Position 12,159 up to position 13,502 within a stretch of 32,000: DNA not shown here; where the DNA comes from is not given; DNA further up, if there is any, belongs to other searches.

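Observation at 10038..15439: Translationally coupled TonB receptor, O-methyltransferase-like enzyme and ThiY/NMT1-type ABC importer: candidate new B12-linked uptake/modification system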

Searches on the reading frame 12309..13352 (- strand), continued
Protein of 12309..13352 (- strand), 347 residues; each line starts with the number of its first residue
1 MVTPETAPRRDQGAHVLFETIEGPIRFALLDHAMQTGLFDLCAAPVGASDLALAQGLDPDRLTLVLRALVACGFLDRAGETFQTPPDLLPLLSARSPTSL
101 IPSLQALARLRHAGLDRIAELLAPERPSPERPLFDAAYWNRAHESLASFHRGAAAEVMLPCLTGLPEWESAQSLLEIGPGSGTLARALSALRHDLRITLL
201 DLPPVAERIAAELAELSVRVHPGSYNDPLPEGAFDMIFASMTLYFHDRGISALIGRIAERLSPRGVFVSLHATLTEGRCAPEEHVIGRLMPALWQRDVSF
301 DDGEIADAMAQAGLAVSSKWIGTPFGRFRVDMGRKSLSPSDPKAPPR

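Call 37: search_protein_families(library=pfam, proteins=[L022:2776-6237:+, L022:6277-7059:+, L022:7242-7715:+, L022:11160-12143:+, L022:13233-13799:-, L022:14035-15660:-, L018:7717-8475:+, L018:13499-14494:-, L018:14676-16496:+, L018:5411-6220:-])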
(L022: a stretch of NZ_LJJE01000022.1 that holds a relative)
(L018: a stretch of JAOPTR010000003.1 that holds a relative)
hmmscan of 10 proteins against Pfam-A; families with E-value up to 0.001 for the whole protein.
L022:2776-6237:+ (1153 aa): 7 families
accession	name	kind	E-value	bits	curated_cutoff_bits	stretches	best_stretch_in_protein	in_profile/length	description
PF00270.35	DEAD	-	1.2e-29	103.6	26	1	605-767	1-165/167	DEAD/DEAH box helicase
PF03461.20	TRCF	-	1.9e-29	102.3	25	1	1010-1101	2-93/95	TRCF domain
PF17757.6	UvrB_inter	-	2.5e-26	92.1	22.9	1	131-219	2-91/91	UvrB interaction domain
PF21132.2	MFD_D3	-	8.9e-26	90.1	21.8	1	378-452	1-73/73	MFD, D3 domain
PF00271.37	Helicase_C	-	3.7e-24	85.5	23.5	1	804-909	4-109/110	Helicase conserved C-terminal domain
PF02559.22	CarD_TRCF_RID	-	7.2e-21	74.5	23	1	480-536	1-57/57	CarD-like/TRCF RID domain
PF04851.21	ResIII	-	2.4e-13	50.8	22.5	1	605-761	5-162/164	Type III restriction enzyme, res subunit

L022:6277-7059:+ (260 aa): 1 family
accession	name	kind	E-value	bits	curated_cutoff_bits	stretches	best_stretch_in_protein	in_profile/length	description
PF10972.13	CsiV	-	2.1e-58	198.5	27.4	1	6-258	3-230/230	Peptidoglycan-binding protein, CsiV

L022:7242-7715:+ (157 aa): 3 families
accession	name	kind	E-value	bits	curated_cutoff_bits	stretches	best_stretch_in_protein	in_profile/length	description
PF13302.13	Acetyltransf_3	-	1.3e-23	84.7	25.4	1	6-130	19-138/138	Acetyltransferase (GNAT) domain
PF00583.31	Acetyltransf_1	-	5.2e-14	53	20.7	1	12-128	2-115/116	Acetyltransferase (GNAT) family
PF13420.13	Acetyltransf_4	-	0.00024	21.6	24.3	1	16-137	26-142/155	Acetyltransferase (GNAT) domain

L022:11160-12143:+ (327 aa): 1 family
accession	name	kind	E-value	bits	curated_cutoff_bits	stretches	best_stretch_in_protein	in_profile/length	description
PF07690.21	MFS_1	-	2.2e-21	76.6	33.4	2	149-313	2-165/347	Major Facilitator Superfamily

L022:13233-13799:- (188 aa): 0 families

L022:14035-15660:- (541 aa): 6 families
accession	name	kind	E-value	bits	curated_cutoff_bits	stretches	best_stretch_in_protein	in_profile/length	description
PF00015.26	MCPsignal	-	2.9e-42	144.9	34.6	1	327-504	6-169/172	Methyl-accepting chemotaxis protein (MCP) signalling domain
PF17200.10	sCache_2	-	2.1e-33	115.9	25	1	43-187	3-152/155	Single Cache domain 2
PF08269.17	dCache_2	-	2.6e-32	112.6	26.5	1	28-192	31-198/298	Cache domain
PF00672.30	HAMP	-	5.5e-09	36.7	25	1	209-260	2-53/53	HAMP domain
PF17201.10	Cache_3-Cache_2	-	2.8e-08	33.8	27.7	1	84-183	197-292/299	Cache 3/Cache 2 fusion domain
PF06103.16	DUF948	-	0.0009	19.8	37.2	0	297-364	21-88/89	Bacterial protein of unknown function (DUF948)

L018:7717-8475:+ (252 aa): 1 family
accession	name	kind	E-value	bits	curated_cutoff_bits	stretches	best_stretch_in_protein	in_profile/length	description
PF00106.31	adh_short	-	6.7e-08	32.7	26.6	1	3-79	61-138/195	short chain dehydrogenase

L018:13499-14494:- (331 aa): 2 families
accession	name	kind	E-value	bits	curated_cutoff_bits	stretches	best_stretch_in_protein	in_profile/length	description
PF12833.13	HTH_18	-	2.6e-18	66.5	33.6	1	250-324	2-76/80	Helix-turn-helix domain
PF00165.29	HTH_AraC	-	3.3e-12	46.6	26.6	1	288-323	1-38/42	Bacterial regulatory helix-turn-helix proteins, AraC family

L018:14676-16496:+ (606 aa): 5 families
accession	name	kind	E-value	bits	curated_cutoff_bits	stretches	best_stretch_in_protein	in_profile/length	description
PF00005.33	ABC_tran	-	5.7e-29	101.9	25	1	365-513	1-137/137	ABC transporter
PF00664.28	ABC_membrane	-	1.9e-20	74.1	28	1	62-303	28-270/274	ABC transporter transmembrane region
PF02463.25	SMC_N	-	5.9e-06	26.3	40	1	316-555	135-211/220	RecF/RecN/SMC N terminal domain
PF13479.12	AAA_24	-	5.9e-05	23.4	27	0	378-514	5-76/195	AAA domain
PF13401.12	AAA_22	-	6.8e-05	23.6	27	1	374-518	4-99/130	AAA domain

L018:5411-6220:- (269 aa): 4 families
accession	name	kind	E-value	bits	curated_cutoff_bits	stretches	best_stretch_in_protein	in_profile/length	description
PF17765.7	MLTR_LBD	-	1.6e-10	41.7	26.3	1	98-260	3-166/168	MmyB-like transcription regulator ligand binding domain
PF13560.12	HTH_31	-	1.9e-07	31.7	27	1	12-69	2-60/64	Helix-turn-helix domain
PF01381.28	HTH_3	-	2.8e-06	27.7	23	1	17-67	2-52/55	Helix-turn-helix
PF12844.13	HTH_19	-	4.7e-05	23.7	30.2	1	13-64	1-52/64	Helix-turn-helix domain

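Call 47: predict_structure(alignment_id=A1)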
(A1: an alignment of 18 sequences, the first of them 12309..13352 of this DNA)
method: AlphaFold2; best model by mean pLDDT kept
length: 347 residues; sequences in the alignment: 18
mean_pLDDT: 82.1   pTM: 0.76
mean pLDDT of the five models: 82.1, 77.1, 75.2, 75.0, 73.0
residues with pLDDT >= 90: 135; 70-90: 153; 50-70: 43; < 50: 16
segments of 3 or more residues with pLDDT < 50: 1-11, 343-346
pLDDT, mean of each block of 10 residues (from residue 1): 39 73 79 92 95 90 89 90 92 86 81 75 72 72 78 78 94 86 88 95 89 92 88 94 76 94 95 66 63 69 90 95 78 82 47
secondary structure, 60 per line:
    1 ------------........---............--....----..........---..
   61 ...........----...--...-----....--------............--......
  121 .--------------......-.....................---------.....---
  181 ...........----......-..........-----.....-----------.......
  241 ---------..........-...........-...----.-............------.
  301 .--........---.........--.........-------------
elements in order: H13-20 H24-35 H38-41 H48-55 H59-71 E76-78 E81-83 H89-92 H101-112 H115-121 H136-141 H143-163 E173-177 H181-191 E196-201 H203-212 E218-222 E234-240 H250-259 E261-271 E273-275 H282-293 H304-311 E315-323 E326-334

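Call 51: fold_search(model_id=the predicted structure, library=pdb)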
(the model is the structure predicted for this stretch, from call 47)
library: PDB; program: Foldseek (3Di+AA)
matches with E <= 10: 1899; with E <= 0.001: 839
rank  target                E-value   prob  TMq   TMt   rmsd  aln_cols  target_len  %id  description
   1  3mcz_B                1.1e-19  1.00  0.70  0.73   4.2       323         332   21  The Structure of an O-methyltransferase family protein from Burkholderia thailandensis. (released 2010-05-26)
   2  3mcz_A                4.3e-19  1.00  0.70  0.71   4.2       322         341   21  The Structure of an O-methyltransferase family protein from Burkholderia thailandensis. (released 2010-05-26)
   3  7clf_A                1.4e-17  1.00  0.67  0.69   5.1       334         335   17  PigF with SAH (released 2021-07-28)
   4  4a6d                  1.6e-17  1.00  0.69  0.69   6.5       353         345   21  Crystal structure of human N-acetylserotonin methyltransferase (ASMT) in complex with SAM (released 2012-11-07)
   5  8tjj_D                8.1e-17  1.00  0.67  0.70   5.0       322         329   20  SAM-dependent methyltransferase RedM bound to SAM (released 2023-12-13)
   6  7wdq_A                1.2e-16  1.00  0.69  0.71   4.5       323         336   22  DsyB in complex with SAM (released 2022-06-01)
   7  8tjj_A                1.5e-16  1.00  0.70  0.75   3.8       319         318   19  SAM-dependent methyltransferase RedM bound to SAM (released 2023-12-13)
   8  8rdm                  1.6e-16  1.00  0.67  0.69   4.4       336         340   20  Holomycin methyltransferase DtpM with SAH (released 2024-10-16)
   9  7clu_A                1.7e-16  1.00  0.66  0.68   4.9       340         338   18  PigF with SAH (released 2021-07-28)
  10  8rdn_C                2.2e-16  1.00  0.65  0.66   4.8       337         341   20  Holomycin methyltransferase DtpM with SAH and XRD-271 (released 2024-10-16)
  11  8tjj_B                3.1e-16  1.00  0.72  0.77   3.7       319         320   19  SAM-dependent methyltransferase RedM bound to SAM (released 2023-12-13)
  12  6clw_B                3.2e-16  1.00  0.61  0.62   5.7       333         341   24  Crystal structure of TnmH (released 2019-03-06)
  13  8rdn_D                3.4e-16  1.00  0.66  0.67   4.5       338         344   20  Holomycin methyltransferase DtpM with SAH and XRD-271 (released 2024-10-16)
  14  8tjk_A                4.0e-16  1.00  0.69  0.74   4.2       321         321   19  SAM-dependent methyltransferase RedM bound to SAH (released 2023-12-13)
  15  8rdn_B                4.0e-16  1.00  0.67  0.68   4.4       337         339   20  Holomycin methyltransferase DtpM with SAH and XRD-271 (released 2024-10-16)
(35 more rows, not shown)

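Call 54: search_protein_families(library=pfam, alignment_id=A5, max_evalue=0.00001)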
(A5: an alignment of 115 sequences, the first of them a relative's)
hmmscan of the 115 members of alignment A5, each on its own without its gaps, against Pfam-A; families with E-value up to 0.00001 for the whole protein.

A. member 1, L001:1382-2407:- (341 aa): 0 families

B. families by the number of members that match (of 115 scanned): 142 families (the first 25 are shown)
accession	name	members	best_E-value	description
PF01497.23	Peripla_BP_2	5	2.3e-34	Periplasmic binding protein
PF03466.25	LysR_substrate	4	6.8e-47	LysR substrate binding domain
PF00005.33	ABC_tran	4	5.5e-34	ABC transporter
PF00126.33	HTH_1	4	5e-22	Bacterial regulatory helix-turn-helix protein, lysR family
PF00015.26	MCPsignal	3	2.8e-49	Methyl-accepting chemotaxis protein (MCP) signalling domain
PF00593.30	TonB_dep_Rec_b-barrel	3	2.5e-44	TonB dependent receptor-like, beta-barrel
PF07690.21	MFS_1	3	3.2e-39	Major Facilitator Superfamily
PF13365.12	Trypsin_2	3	4.8e-38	Trypsin-like peptidase domain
PF07729.17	FCD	3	1.2e-22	FCD domain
PF12833.13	HTH_18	3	3.8e-22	Helix-turn-helix domain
PF07715.20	Plug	3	3.4e-17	TonB-dependent Receptor Plug Domain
PF00392.27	GntR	3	2.2e-16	Bacterial regulatory proteins, gntR family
PF02463.25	SMC_N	3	1.4e-10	RecF/RecN/SMC N terminal domain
PF01032.23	FecCD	2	1.8e-97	FecCD transport family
PF02492.25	cobW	2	7.2e-57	CobW/HypB/UreG, nucleotide-binding domain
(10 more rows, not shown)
